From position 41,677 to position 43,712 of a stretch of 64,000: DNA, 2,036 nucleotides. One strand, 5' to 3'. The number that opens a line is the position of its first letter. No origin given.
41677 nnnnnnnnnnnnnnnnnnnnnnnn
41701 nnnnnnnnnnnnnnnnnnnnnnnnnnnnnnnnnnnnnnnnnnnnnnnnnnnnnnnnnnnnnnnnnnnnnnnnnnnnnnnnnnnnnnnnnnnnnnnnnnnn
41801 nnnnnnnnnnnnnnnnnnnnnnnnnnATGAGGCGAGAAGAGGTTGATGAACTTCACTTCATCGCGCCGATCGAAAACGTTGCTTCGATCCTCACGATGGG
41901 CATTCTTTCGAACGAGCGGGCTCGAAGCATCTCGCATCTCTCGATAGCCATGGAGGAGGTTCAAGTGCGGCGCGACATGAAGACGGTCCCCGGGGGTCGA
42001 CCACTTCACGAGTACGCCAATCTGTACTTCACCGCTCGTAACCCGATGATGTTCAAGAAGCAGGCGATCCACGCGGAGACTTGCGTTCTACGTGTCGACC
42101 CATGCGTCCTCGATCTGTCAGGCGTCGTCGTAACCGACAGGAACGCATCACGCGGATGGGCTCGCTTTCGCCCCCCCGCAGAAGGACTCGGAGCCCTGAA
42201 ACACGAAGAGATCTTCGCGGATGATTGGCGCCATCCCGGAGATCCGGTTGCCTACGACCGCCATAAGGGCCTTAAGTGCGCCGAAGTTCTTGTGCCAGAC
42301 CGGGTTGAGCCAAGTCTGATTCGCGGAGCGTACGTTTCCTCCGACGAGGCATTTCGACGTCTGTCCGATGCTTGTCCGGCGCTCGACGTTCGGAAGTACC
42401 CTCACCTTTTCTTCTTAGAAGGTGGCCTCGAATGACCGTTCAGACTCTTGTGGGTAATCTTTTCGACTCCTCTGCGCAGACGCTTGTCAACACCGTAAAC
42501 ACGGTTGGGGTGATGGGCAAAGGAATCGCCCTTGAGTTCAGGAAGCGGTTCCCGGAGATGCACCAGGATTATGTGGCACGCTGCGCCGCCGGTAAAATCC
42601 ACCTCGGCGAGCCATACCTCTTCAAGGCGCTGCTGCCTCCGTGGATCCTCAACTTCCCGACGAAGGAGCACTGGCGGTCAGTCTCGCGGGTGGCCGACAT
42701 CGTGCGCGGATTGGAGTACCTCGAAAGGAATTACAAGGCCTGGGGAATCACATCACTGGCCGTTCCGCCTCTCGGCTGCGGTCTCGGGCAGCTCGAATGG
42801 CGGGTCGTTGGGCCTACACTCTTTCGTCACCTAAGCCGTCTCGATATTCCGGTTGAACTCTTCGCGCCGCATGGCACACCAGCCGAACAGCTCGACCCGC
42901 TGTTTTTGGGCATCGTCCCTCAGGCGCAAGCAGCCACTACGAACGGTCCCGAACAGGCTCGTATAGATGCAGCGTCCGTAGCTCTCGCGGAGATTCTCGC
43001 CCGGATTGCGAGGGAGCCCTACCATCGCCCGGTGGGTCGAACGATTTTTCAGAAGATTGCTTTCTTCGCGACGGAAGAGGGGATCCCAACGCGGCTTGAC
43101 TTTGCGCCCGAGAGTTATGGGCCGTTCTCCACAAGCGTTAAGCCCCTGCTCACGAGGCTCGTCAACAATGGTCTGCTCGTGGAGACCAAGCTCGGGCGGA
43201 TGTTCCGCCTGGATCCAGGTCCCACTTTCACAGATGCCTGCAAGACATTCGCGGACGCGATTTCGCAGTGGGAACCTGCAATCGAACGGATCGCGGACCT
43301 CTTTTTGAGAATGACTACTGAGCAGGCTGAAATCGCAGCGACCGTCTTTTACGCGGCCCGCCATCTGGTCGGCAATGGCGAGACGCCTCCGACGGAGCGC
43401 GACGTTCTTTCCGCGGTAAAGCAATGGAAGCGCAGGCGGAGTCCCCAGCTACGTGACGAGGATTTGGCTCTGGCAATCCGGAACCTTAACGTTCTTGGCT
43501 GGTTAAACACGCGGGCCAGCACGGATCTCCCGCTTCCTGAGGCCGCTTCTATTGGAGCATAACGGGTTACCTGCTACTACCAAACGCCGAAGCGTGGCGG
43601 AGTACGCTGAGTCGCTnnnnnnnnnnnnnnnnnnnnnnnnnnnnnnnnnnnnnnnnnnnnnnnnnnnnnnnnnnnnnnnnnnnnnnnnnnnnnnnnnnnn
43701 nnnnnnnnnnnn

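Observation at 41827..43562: DarT-DarG module translationally coupled to the upstream helicase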

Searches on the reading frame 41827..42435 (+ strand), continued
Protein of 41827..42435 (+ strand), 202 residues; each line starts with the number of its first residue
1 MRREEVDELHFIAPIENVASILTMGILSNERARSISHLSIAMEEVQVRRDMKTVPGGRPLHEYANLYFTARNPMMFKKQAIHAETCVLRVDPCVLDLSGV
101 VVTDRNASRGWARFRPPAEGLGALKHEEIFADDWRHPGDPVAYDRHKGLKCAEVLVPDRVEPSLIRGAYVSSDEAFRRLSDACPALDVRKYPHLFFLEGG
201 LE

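Call 72: search_solved_structures(query=A1, max_evalue=0.001, show_alignments=3)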
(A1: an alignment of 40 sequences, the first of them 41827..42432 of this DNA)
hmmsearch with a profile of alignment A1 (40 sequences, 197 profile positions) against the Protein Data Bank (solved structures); distinct sequences matched with E-value up to 0.001: 4.
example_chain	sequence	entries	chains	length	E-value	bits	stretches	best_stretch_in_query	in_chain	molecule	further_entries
7omu_AAA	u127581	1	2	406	1.7e-30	109.4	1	7-196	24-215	Macro domain-containing protein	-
7omv_AAA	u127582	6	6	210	2.2e-17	66.6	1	9-143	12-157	DarT domain-containing protein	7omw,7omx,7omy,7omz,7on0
7yk3_A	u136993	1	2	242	2e-09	40.6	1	12-177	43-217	DNA ADP-ribosyl transferase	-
8baq_A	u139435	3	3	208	5.3e-06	29.5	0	73-185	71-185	DarT ssDNA thymidine ADP-ribosyltransferase family protein | E. coli C7 DarT1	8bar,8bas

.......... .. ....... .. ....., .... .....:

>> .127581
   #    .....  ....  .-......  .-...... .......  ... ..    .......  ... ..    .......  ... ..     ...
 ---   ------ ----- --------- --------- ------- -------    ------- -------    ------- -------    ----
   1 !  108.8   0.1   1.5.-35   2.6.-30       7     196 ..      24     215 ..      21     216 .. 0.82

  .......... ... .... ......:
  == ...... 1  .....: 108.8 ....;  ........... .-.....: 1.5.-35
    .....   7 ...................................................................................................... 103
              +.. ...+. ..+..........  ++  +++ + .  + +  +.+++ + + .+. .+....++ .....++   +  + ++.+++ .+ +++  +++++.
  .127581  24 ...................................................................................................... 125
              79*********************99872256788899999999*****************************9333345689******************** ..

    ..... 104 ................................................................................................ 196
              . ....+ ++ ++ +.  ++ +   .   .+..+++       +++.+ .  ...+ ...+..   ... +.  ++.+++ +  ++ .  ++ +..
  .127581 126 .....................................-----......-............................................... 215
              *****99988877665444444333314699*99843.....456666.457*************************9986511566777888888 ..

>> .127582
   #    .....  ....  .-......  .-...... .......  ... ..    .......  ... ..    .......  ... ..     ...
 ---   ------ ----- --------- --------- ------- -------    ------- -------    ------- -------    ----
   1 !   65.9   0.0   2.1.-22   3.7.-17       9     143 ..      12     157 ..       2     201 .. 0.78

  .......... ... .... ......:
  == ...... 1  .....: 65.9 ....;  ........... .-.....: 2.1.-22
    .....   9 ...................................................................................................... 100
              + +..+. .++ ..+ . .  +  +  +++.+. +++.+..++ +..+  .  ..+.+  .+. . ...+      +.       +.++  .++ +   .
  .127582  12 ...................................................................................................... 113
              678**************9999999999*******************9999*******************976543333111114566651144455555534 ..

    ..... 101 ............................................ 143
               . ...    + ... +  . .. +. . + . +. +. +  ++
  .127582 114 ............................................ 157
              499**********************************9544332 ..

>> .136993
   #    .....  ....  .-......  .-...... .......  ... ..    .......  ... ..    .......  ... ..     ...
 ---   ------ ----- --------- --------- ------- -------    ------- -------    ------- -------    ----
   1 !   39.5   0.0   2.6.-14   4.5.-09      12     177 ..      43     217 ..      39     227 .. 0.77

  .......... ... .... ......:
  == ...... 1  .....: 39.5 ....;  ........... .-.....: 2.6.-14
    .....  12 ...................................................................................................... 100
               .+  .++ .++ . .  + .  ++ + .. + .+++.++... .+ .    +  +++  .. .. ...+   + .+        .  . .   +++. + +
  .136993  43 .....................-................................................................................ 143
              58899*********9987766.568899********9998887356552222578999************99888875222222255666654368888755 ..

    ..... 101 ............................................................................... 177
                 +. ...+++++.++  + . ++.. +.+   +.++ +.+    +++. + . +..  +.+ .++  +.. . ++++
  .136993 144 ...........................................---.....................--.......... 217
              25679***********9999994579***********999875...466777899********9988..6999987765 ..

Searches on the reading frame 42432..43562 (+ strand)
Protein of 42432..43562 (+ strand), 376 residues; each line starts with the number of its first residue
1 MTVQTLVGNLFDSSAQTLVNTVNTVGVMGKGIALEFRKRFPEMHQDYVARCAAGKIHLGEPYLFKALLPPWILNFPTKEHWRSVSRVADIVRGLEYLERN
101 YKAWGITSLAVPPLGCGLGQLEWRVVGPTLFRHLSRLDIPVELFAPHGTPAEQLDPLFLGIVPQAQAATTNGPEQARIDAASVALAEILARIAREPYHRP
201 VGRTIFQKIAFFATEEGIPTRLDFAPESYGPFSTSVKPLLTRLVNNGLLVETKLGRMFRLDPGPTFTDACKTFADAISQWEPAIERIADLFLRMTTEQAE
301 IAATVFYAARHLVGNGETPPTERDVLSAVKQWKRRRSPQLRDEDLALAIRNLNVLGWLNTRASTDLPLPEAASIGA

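Call 6: search_protein_families(library=pfam, proteins=[window:42432-43562:+], max_evalue=0.01)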
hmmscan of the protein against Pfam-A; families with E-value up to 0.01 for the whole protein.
window:42432-43562:+ (376 aa): 1 family
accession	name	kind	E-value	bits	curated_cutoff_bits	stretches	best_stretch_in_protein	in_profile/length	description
PF01661.27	Macro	-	3.7e-14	53.1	22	1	19-126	1-114/118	Macro domain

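Call 7: search_protein_families(library=padloc, proteins=[window:42432-43562:+], max_evalue=0.001)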
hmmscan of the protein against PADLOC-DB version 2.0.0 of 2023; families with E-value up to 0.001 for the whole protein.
window:42432-43562:+ (376 aa): 2 families
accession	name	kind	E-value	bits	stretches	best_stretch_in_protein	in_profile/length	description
PDLC02990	DarG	-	5.8e-88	293.5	1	4-353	3-326/329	-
PDLC04505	PDC-M19A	-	0.00033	18.2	1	199-254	17-72/294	-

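Call 9: search_solved_structures(query=window:42432-43559:+, max_evalue=0.01, show_alignments=3)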
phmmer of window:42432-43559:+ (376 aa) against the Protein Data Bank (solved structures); distinct sequences matched with E-value up to 0.01: 10.
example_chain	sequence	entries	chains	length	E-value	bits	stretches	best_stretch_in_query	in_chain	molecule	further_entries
7omu_AAA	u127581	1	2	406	4.3e-36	128.4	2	70-159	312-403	Macro domain-containing protein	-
5m31_A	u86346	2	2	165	4.1e-30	108.7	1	6-138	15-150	Appr-1-p processing domain protein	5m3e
5m3i_A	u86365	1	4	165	2.7e-29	106.1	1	8-148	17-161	RNase III inhibitor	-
7yk3_B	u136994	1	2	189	7.6e-07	32.2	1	190-350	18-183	DNA ADP-ribosyl glycohydrolase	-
4j5r_A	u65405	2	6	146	6.4e-05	25.8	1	8-143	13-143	O-acetyl-ADP-ribose deacetylase 1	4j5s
4j5q_A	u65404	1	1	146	6.4e-05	25.8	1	8-143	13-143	O-acetyl-ADP-ribose deacetylase 1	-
2eee_A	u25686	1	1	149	6.9e-05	25.7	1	8-143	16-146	Uncharacterized protein C6orf130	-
2l8r_A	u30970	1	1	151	7.2e-05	25.7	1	8-143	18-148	Uncharacterized protein C6orf130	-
2lgr_A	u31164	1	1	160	8.8e-05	25.4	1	8-143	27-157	Uncharacterized protein C6orf130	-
5e3b_A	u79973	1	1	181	0.00098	21.9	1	17-148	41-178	Macrodomain protein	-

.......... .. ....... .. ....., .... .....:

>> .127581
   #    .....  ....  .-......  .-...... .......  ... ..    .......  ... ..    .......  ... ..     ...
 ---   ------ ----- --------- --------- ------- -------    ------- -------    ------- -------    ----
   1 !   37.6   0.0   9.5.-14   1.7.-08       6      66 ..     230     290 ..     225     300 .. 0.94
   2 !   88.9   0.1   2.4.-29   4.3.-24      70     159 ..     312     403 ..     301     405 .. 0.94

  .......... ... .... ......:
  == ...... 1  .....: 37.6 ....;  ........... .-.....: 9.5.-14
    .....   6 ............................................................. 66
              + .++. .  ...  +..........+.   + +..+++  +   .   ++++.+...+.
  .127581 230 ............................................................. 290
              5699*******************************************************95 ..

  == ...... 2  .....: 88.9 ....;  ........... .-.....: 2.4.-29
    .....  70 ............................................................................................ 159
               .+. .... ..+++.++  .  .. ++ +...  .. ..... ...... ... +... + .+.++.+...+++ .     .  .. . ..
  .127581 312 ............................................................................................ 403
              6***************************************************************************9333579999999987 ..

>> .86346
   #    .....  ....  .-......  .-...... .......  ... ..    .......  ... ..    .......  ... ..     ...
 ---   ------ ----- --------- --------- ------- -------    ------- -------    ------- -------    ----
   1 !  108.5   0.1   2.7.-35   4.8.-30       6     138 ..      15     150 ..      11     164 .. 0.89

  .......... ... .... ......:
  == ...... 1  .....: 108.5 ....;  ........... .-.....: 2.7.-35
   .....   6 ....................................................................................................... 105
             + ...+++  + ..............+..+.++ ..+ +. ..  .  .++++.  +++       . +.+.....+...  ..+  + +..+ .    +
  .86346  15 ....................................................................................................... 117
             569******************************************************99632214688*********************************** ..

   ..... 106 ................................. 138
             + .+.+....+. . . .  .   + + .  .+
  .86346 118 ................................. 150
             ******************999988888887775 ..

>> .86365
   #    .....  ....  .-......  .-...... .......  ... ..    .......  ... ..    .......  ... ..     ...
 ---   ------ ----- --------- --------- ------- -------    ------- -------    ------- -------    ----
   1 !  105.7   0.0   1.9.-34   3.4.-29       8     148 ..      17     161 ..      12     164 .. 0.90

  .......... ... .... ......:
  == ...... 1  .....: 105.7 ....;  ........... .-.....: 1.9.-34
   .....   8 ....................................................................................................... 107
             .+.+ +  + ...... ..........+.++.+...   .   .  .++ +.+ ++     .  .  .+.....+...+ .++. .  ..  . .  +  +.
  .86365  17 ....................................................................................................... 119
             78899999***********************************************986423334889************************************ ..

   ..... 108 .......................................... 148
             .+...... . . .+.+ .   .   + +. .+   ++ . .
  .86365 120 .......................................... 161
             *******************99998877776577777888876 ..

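Call 30: list_cluster_members(proteins=[P0001, window:42432-43559:+, window:38330-41827:+, window:43617-44411:+])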
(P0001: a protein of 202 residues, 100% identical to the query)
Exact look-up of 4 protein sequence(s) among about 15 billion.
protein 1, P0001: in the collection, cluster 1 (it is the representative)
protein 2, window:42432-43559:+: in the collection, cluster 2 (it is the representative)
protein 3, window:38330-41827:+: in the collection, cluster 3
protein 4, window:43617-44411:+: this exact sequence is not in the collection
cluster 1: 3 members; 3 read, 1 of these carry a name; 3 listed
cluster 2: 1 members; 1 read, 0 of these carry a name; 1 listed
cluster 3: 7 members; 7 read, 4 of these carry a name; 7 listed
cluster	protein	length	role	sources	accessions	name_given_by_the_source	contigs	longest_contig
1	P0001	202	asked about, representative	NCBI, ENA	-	-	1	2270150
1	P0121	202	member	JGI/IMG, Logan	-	hypothetical protein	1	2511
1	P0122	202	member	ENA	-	-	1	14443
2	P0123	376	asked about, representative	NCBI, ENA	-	-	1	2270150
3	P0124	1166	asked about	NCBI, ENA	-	-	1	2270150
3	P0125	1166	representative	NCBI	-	-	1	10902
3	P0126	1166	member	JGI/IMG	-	superfamily II DNA or RNA helicase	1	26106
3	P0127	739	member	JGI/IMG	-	Superfamily II DNA and RNA helicases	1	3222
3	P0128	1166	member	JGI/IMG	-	superfamily II DNA or RNA helicase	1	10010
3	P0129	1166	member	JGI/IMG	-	superfamily II DNA or RNA helicase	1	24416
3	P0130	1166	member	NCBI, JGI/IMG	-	-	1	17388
